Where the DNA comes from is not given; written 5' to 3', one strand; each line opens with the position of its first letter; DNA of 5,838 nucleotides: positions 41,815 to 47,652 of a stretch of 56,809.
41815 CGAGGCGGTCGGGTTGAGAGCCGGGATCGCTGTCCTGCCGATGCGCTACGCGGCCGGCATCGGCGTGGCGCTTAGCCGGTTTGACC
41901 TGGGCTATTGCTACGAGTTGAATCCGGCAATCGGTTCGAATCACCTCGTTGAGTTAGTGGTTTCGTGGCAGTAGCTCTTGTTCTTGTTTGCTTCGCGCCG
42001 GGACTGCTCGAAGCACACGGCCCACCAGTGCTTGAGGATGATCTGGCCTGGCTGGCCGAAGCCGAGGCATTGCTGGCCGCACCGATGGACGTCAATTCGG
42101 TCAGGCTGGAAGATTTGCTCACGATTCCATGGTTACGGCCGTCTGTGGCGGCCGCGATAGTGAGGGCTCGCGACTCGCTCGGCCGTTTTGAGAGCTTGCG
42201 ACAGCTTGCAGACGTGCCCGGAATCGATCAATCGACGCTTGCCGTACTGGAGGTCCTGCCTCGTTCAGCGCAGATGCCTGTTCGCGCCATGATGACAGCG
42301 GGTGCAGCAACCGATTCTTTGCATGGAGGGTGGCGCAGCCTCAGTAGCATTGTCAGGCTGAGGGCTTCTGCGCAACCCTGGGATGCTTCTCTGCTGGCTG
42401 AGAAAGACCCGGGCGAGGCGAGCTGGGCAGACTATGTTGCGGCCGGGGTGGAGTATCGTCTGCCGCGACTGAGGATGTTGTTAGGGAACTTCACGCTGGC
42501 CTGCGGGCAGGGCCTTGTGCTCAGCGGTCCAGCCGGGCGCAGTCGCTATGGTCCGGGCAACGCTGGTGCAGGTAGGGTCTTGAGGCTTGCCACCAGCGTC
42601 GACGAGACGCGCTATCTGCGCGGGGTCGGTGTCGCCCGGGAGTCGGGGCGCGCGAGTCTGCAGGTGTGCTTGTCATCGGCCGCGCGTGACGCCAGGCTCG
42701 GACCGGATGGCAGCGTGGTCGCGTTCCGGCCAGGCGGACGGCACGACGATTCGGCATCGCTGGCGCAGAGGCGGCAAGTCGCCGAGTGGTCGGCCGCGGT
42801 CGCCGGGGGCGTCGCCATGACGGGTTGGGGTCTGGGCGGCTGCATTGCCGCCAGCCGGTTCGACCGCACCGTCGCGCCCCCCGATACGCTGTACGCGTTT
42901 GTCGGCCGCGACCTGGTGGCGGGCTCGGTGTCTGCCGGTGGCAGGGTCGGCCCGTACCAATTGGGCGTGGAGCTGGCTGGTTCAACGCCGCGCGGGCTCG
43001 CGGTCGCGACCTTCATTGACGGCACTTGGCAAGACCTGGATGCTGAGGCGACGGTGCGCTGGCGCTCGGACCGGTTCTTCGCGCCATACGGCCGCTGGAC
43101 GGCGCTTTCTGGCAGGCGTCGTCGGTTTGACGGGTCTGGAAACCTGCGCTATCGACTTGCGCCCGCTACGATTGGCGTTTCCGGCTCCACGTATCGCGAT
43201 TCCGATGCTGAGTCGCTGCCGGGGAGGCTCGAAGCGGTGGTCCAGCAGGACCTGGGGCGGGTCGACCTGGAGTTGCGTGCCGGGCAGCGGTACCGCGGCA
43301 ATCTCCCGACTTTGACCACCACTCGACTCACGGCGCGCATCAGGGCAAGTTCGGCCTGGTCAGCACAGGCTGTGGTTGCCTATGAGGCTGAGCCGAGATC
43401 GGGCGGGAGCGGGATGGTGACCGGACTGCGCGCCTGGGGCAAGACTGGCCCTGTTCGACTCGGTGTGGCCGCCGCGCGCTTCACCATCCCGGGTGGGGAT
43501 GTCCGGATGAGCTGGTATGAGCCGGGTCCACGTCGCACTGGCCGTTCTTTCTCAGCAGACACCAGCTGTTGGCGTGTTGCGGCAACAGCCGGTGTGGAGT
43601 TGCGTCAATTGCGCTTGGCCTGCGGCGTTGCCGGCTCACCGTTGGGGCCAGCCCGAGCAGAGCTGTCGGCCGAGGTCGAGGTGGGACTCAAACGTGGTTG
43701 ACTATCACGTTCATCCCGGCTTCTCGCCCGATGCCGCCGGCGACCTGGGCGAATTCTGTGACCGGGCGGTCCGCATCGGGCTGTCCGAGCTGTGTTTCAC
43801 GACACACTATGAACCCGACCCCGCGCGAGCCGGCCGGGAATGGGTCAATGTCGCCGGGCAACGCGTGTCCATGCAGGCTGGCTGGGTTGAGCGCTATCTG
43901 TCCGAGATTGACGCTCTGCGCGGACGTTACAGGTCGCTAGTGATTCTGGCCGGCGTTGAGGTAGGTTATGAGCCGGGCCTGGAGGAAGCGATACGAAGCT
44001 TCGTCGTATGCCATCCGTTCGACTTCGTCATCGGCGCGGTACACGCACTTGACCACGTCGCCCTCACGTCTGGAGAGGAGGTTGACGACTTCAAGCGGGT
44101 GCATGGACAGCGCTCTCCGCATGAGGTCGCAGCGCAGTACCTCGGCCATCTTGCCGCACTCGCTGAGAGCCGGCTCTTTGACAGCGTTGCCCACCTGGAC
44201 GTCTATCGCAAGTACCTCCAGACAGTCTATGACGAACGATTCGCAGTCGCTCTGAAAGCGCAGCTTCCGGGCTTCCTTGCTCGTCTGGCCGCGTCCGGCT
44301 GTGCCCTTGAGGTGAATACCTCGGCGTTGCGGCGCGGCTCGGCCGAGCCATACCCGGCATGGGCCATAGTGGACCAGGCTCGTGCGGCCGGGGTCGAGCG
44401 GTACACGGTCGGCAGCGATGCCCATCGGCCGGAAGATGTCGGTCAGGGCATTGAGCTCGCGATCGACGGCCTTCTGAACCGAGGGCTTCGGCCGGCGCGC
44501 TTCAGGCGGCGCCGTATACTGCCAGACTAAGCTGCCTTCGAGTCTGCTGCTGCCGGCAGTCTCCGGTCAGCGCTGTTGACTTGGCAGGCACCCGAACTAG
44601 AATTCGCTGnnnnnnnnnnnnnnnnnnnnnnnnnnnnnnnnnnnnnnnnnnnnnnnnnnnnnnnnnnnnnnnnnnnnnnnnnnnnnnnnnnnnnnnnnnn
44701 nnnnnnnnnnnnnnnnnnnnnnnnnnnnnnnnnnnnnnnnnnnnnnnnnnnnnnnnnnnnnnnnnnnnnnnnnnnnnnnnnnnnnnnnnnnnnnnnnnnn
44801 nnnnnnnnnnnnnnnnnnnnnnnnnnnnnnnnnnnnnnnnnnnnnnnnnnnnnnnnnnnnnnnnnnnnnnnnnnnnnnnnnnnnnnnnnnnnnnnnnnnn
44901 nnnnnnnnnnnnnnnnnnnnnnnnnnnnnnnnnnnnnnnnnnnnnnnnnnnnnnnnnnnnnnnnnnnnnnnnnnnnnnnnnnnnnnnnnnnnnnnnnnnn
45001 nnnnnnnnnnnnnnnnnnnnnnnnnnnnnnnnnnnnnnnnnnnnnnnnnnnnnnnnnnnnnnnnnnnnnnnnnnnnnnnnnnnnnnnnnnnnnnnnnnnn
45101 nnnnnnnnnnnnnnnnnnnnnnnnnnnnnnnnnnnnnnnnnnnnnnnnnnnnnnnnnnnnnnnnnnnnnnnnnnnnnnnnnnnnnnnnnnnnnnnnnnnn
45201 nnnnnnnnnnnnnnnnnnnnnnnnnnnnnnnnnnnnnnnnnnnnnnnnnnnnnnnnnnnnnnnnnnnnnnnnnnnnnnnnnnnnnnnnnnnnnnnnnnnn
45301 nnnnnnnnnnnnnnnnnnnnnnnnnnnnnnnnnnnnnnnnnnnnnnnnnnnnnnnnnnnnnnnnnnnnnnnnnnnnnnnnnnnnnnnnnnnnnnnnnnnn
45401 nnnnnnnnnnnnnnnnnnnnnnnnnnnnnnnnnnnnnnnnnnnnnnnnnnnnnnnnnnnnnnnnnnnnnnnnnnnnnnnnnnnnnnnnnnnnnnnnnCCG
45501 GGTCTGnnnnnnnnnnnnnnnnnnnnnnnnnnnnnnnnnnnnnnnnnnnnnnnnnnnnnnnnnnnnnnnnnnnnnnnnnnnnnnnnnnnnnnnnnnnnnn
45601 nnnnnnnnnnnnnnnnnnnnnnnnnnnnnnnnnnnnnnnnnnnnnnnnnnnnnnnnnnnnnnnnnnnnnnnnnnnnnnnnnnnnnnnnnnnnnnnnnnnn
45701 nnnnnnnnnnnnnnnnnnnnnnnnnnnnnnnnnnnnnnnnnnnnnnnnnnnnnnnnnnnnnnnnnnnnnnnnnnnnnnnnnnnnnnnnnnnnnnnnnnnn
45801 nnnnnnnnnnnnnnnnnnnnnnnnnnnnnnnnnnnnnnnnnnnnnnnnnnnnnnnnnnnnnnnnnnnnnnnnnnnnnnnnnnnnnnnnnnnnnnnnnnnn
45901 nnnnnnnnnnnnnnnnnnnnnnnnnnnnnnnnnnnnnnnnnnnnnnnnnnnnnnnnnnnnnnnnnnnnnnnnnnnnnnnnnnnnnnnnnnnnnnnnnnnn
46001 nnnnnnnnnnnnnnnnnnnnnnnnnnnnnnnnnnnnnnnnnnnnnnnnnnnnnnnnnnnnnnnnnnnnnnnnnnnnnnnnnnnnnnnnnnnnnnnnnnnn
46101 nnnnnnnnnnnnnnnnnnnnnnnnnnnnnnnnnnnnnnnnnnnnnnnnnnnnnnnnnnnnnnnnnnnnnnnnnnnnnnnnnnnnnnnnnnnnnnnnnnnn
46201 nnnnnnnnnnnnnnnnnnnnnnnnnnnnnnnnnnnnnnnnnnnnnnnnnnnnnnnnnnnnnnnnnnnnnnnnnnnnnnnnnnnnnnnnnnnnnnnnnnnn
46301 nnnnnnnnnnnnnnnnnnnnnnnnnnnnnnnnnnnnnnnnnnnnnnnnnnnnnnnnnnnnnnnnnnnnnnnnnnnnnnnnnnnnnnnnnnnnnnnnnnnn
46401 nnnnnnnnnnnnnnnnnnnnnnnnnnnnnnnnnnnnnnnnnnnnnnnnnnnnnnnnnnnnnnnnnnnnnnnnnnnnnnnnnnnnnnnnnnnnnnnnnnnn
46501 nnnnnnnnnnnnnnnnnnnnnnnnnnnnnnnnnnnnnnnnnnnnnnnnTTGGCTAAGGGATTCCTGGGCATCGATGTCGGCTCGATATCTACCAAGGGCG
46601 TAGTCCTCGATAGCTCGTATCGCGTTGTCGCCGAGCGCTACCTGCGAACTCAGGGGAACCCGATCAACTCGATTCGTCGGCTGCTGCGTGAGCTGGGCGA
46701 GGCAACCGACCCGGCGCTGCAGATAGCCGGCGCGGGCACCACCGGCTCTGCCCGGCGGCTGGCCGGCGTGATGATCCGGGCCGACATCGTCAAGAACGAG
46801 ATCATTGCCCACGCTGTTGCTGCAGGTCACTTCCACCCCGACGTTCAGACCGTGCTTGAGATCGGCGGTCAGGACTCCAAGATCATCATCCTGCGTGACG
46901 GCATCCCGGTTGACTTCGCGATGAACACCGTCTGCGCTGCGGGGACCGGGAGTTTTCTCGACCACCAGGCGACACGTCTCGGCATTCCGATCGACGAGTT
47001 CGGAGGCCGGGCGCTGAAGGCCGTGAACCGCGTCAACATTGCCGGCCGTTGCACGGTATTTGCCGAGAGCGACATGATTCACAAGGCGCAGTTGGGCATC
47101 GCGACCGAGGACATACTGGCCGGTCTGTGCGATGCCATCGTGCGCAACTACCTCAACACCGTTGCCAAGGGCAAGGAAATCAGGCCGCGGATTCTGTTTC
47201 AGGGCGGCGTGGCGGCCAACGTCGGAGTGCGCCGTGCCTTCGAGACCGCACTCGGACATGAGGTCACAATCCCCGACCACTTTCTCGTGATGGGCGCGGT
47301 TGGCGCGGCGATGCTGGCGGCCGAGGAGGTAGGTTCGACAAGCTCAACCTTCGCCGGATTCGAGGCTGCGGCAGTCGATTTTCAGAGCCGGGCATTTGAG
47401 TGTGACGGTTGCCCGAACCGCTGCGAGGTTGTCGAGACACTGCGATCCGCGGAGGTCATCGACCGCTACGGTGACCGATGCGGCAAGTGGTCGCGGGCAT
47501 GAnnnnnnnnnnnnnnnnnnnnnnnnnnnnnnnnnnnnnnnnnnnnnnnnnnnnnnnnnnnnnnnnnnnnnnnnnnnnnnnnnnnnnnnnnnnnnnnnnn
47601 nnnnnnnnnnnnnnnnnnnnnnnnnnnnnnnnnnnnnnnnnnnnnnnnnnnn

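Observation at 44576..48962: Memo-AMMECR1 (AmmeMemoRadiSam B-A) fusion co-operonic with an HgdC/BcrAD-type activase and a split DUF2229 pair, with no radical SAM partner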

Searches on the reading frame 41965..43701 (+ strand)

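Call 77: search_protein_families(library=pfam, proteins=[window:41965-43701:+], max_evalue=0.001)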
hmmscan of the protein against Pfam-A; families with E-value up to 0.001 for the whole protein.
window:41965-43701:+ (578 aa): 1 family
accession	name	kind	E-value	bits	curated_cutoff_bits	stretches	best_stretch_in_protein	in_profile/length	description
PF12836.13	HHH_3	-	1e-10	42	27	1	41-93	6-58/65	Helix-hairpin-helix motif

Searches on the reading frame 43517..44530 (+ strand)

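Call 3: search_protein_families(library=pfam, proteins=[window:43517-44530:+], max_evalue=0.01)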
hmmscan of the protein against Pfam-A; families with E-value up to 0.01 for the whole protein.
window:43517-44530:+ (337 aa): 2 families
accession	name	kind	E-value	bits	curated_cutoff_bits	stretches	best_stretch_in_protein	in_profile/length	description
PF02811.25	PHP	-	3.8e-16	60.3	26.4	1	62-269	1-164/164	PHP domain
PF13263.12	PHP_C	-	0.0018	18.2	21.3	1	297-311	19-33/56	PHP-associated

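Call 4: search_protein_families(library=ncbifam, proteins=[window:43517-44530:+], max_evalue=0.01)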
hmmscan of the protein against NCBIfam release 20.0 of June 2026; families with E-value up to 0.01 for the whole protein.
window:43517-44530:+ (337 aa): 8 families
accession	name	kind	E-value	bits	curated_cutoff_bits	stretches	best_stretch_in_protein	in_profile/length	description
NF005596.0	PRK07328.1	subfamily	1.3e-44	152.6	202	1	60-332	3-261/269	histidinol-phosphatase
TIGR01856.1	hisJ_fam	subfamily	3.8e-41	141.5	90.2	1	62-314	2-249/252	histidinol-phosphatase HisJ family protein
NF005996.1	PRK08123.1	equivalog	2.4e-24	86.1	133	1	62-314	2-260/262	histidinol-phosphatase HisJ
NF004086.0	PRK05588.1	equivalog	2.1e-18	67.3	321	1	124-333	52-250/255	histidinol phosphate phosphatase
NF005235.0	PRK06740.1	equivalog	4.3e-16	59.3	442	1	131-325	128-316/335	histidinol phosphate phosphatase domain-containing protein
NF005597.0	PRK07329.1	equivalog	1.1e-15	58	303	1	61-307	4-225/257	hypothetical protein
NF006702.0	PRK09248.1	domain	0.0011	18.5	264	0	259-310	151-202/246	PHP domain-containing protein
NF006251.0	PRK08392.1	equivalog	0.0048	16.4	212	0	295-310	177-192/216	hypothetical protein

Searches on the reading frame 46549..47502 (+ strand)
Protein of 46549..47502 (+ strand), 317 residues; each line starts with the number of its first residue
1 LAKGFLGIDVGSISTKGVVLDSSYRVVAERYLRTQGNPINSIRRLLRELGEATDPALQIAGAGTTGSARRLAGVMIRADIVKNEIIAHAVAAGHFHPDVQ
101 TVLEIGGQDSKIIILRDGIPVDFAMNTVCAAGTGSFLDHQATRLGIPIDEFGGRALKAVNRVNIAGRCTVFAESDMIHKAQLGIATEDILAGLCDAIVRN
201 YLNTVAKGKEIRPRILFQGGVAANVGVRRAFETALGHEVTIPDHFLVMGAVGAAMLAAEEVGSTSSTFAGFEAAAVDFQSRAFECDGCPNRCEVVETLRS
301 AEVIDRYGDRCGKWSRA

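Call 3: search_protein_families(library=pfam, proteins=[window:46549-47502:+], max_evalue=0.01)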
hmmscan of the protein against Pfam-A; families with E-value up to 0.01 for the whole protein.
window:46549-47502:+ (317 aa): 2 families
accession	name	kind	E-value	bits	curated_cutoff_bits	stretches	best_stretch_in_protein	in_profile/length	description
PF01869.26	BcrAD_BadFG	-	3.4e-50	171.5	31.5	1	6-257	1-271/271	BadF/BadG/BcrA/BcrD ATPase family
PF02782.22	FGGY_C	-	0.0091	16.2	27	0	189-258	127-195/198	FGGY family of carbohydrate kinases, C-terminal domain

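Call 4: search_protein_families(library=ncbifam, proteins=[window:46549-47502:+], max_evalue=0.01)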
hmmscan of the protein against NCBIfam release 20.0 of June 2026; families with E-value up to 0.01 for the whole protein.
window:46549-47502:+ (317 aa): 6 families
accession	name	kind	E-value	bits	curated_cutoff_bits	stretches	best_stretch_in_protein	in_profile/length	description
TIGR00241.1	CoA_E_activ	domain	5.6e-57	193.1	125.4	1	6-256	3-248/248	acyl-CoA dehydratase activase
TIGR03286.1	methan_mark_15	hypoth_equivalog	8.3e-38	130.4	455.75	1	6-258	147-402/404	methanogenesis marker 15 protein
TIGR02259.1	benz_CoA_red_A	equivalog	4.6e-31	108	578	1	78-229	247-399/432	benzoyl-CoA reductase subunit A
TIGR03192.1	benz_CoA_bzdQ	equivalog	1.6e-19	70.5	380.2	1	7-256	36-285/293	benzoyl-CoA reductase, bzd-type, subunit Q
TIGR02261.1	benz_CoA_red_D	equivalog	1.3e-16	60.6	312.85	1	7-255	5-260/262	benzoyl-CoA reductase subunit D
TIGR01312.1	XylB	equivalog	0.0014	17.3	380.25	0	6-31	1-26/481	xylulokinase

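Call 30: search_solved_structures(query=window:46549-47502:+, max_evalue=0.001)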
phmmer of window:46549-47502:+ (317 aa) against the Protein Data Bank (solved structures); distinct sequences matched with E-value up to 0.001: 5.
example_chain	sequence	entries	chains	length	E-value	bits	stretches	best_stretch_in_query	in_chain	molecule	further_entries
1hux_A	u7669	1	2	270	8.3e-37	130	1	5-267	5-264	ACTIVATOR OF (R)-2-HYDROXYGLUTARYL-COA DEHYDRATASE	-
4eht_A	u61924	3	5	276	1.4e-36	129.3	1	6-264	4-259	Activator of 2-hydroxyisocaproyl-CoA dehydratase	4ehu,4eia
9gai_D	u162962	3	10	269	1.5e-36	129.2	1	7-261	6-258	3-methylbenzoyl-CoA reductase alpha subunit MbdQ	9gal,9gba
7yyl_E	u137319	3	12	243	2.6e-24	89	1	5-259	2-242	Putative CoA-substrate-specific enzyme activase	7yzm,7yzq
9gai_C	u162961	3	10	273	6.1e-20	74.7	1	6-256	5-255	3-methylbenzoyl-CoA reductase delta subunit MbdP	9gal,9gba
